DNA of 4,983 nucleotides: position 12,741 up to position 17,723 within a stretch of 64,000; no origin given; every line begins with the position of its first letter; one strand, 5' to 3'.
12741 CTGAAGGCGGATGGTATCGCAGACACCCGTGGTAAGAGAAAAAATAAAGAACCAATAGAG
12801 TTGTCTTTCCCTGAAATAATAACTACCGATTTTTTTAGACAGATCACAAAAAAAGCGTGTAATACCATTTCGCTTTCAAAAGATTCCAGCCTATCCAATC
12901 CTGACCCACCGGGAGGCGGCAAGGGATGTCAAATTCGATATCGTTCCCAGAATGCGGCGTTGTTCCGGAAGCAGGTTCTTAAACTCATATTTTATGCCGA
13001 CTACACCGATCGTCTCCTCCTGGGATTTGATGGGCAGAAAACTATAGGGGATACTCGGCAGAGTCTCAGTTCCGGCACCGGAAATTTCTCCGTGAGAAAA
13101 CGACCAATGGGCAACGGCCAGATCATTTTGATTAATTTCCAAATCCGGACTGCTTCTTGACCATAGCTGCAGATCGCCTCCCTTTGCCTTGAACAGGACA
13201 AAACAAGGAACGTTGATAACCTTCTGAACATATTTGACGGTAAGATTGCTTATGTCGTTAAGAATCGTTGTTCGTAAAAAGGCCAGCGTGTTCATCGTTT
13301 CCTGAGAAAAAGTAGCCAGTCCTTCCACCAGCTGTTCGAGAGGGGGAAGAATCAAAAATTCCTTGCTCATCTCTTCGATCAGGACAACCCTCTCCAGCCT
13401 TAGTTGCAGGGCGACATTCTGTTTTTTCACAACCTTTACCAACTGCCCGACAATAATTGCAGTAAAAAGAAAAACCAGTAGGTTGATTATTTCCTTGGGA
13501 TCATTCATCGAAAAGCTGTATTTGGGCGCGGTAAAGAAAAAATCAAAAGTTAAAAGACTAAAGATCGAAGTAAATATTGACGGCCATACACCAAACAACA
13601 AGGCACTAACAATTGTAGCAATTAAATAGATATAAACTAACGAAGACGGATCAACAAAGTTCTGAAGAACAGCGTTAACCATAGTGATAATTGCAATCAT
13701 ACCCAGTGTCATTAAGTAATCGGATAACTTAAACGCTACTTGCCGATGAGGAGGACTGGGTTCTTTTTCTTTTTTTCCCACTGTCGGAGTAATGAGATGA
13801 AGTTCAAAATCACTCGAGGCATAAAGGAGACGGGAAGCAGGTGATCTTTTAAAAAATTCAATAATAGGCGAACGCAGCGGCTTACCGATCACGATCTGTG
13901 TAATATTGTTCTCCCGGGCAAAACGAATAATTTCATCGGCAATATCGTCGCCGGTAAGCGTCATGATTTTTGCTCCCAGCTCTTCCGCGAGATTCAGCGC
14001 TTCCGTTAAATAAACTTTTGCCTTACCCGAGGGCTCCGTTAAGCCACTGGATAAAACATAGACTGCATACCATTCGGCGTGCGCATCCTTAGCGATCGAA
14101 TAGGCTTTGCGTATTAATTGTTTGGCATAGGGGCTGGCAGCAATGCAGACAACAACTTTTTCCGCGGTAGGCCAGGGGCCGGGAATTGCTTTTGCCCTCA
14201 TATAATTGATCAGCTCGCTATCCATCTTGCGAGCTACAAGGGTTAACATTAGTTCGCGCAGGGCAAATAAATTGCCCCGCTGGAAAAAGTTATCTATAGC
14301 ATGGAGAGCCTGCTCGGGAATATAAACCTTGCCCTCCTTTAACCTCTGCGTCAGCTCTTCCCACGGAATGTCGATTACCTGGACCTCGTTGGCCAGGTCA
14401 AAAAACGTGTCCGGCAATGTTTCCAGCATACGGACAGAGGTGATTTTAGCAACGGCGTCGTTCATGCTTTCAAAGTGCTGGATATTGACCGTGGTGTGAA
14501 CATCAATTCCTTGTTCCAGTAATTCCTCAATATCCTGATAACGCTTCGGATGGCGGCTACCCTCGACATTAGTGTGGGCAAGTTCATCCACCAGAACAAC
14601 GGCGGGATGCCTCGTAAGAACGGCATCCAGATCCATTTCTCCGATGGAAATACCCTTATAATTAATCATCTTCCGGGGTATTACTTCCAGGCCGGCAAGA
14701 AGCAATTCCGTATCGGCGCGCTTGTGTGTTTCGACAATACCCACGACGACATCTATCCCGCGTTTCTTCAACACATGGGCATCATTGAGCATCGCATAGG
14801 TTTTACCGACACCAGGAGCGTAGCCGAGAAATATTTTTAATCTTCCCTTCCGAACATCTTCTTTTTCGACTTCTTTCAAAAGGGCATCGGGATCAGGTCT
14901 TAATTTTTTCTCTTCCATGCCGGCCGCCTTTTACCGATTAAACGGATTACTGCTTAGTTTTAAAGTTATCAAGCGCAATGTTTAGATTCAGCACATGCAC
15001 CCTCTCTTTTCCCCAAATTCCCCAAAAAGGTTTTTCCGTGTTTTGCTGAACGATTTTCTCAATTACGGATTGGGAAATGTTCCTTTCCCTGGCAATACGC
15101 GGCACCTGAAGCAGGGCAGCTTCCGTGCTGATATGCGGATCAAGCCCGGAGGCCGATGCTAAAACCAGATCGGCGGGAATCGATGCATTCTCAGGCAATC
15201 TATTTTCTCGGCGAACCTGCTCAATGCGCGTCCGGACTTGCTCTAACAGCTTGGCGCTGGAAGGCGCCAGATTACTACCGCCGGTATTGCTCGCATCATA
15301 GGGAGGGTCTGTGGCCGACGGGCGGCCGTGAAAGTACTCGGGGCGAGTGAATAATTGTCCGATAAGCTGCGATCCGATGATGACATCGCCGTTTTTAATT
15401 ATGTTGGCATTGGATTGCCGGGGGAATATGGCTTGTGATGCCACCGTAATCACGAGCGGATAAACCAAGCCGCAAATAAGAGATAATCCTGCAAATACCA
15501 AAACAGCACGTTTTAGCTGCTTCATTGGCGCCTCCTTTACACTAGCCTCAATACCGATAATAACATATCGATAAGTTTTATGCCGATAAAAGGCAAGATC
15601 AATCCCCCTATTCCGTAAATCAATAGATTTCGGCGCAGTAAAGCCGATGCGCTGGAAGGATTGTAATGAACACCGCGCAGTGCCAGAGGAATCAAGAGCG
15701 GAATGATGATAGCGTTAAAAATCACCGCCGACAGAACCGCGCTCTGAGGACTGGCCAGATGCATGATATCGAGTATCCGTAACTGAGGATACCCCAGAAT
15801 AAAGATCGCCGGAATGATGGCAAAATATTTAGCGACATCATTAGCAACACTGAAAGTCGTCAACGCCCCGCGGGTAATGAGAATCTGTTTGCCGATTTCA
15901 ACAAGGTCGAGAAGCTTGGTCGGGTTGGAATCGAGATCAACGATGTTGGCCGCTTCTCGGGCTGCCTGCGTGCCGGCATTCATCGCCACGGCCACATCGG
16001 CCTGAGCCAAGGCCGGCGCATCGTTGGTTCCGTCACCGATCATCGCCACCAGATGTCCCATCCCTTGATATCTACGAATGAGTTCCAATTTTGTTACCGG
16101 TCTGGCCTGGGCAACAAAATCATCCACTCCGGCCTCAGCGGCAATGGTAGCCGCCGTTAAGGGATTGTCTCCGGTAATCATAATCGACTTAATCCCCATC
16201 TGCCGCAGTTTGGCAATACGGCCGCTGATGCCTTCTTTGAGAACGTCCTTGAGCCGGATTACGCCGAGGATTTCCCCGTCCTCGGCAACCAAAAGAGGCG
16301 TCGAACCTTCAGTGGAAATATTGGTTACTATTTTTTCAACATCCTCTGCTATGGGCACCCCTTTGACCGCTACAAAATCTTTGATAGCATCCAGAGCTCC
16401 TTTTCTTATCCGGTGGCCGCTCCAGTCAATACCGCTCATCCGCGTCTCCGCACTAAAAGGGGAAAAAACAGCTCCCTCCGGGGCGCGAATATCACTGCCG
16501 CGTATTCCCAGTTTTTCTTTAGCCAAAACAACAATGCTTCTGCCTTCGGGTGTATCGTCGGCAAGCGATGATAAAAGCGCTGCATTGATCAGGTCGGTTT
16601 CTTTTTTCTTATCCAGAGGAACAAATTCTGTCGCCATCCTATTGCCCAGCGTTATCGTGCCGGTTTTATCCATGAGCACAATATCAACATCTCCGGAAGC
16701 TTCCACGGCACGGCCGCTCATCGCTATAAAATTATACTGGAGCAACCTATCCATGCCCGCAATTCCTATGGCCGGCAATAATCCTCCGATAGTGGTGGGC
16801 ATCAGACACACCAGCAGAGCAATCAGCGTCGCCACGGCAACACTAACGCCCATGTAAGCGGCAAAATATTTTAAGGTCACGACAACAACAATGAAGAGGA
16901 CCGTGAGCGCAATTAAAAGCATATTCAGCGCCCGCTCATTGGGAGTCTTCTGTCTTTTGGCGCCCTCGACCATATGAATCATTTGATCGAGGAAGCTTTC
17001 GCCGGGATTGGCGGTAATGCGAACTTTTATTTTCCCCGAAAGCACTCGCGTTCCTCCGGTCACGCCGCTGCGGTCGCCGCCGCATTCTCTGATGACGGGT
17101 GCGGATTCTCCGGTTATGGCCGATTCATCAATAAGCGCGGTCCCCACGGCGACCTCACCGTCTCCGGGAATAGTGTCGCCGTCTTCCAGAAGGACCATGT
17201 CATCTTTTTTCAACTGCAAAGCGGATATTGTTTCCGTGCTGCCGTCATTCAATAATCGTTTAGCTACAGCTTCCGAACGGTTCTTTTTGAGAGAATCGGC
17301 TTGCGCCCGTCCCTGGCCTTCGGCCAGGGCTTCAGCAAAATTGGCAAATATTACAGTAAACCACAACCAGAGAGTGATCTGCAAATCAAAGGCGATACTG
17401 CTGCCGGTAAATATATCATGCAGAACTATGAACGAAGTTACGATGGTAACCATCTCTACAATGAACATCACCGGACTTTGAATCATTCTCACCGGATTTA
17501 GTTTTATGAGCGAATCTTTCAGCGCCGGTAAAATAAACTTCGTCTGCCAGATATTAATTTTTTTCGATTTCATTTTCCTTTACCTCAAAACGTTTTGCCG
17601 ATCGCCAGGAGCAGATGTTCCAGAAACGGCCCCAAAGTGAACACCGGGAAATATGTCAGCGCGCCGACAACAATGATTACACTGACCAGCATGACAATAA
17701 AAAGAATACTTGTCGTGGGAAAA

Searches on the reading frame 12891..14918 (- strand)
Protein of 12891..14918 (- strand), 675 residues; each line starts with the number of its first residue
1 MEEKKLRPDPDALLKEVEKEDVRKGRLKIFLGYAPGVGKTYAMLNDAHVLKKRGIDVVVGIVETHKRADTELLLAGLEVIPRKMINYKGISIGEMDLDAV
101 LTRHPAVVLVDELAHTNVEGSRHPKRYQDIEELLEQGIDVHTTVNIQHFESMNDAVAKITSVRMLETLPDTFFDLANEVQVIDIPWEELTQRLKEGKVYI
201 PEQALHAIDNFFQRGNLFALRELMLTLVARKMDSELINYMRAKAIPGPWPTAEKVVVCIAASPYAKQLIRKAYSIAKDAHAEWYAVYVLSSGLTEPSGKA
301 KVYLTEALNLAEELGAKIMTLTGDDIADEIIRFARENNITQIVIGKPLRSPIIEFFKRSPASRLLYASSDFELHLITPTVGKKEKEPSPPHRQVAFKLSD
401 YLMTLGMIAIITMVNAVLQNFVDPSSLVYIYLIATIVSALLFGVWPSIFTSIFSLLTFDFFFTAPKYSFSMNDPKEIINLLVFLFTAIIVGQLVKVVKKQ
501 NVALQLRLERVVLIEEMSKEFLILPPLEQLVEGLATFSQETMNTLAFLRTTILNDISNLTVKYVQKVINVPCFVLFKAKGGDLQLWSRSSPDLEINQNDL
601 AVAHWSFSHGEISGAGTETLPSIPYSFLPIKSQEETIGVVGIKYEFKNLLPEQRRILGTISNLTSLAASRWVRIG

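Call 63: search_protein_families(library=pfam, proteins=[window:12891-14918:-], max_evalue=1e-8)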
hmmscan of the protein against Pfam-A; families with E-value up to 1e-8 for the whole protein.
window:12891-14918:- (675 aa): 3 families
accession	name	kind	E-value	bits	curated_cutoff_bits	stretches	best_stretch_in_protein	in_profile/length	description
PF02702.23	KdpD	-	1.3e-93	312.7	26.1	1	24-231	2-209/210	Osmosensitive K+ channel His kinase sensor domain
PF13493.11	DUF4118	-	3.1e-26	91.7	28.4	1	401-503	1-103/107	Domain of unknown function (DUF4118)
PF00582.32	Usp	-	8.6e-10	39.8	24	1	253-365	3-130/141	Universal stress protein family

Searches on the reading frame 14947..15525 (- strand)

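Call 63: search_protein_families(library=pfam, proteins=[window:14947-15525:-], max_evalue=1e-8)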
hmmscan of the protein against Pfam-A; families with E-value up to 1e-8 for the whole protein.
window:14947-15525:- (192 aa): 1 family
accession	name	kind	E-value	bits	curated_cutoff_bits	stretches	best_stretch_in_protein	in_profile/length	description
PF02669.20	KdpC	-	4.3e-68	229.1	24.1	1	5-187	2-182/182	K+-transporting ATPase, c chain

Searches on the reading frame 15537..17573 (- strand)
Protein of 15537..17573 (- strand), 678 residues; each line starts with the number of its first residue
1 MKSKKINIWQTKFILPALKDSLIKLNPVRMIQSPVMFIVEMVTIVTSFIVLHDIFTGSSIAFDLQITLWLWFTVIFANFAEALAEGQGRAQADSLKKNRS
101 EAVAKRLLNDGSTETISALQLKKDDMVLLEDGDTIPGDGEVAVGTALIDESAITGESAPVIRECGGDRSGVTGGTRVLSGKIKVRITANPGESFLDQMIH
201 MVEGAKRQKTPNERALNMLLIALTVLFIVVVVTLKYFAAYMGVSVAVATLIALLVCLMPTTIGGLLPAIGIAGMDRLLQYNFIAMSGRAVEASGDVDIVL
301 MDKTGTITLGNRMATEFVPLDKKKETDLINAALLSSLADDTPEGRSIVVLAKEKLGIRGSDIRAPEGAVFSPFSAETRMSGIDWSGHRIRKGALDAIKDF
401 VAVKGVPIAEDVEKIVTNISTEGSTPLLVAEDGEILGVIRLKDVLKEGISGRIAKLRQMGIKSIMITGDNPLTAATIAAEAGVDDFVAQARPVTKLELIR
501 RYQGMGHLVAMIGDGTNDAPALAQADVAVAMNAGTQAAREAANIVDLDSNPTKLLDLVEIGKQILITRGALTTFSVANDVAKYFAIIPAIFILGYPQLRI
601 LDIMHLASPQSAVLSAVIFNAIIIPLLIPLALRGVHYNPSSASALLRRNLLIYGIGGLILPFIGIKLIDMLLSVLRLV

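Call 63: search_protein_families(library=pfam, proteins=[window:15537-17573:-], max_evalue=1e-8)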
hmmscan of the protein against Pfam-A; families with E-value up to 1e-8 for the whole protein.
window:15537-17573:- (678 aa): 2 families
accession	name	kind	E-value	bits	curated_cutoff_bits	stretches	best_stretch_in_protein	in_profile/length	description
PF00122.25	E1-E2_ATPase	-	1e-31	110.3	28.1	1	103-277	6-178/181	E1-E2 ATPase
PF00702.32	Hydrolase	-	1.6e-26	94.4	26.4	1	296-526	1-191/191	haloacid dehalogenase-like hydrolase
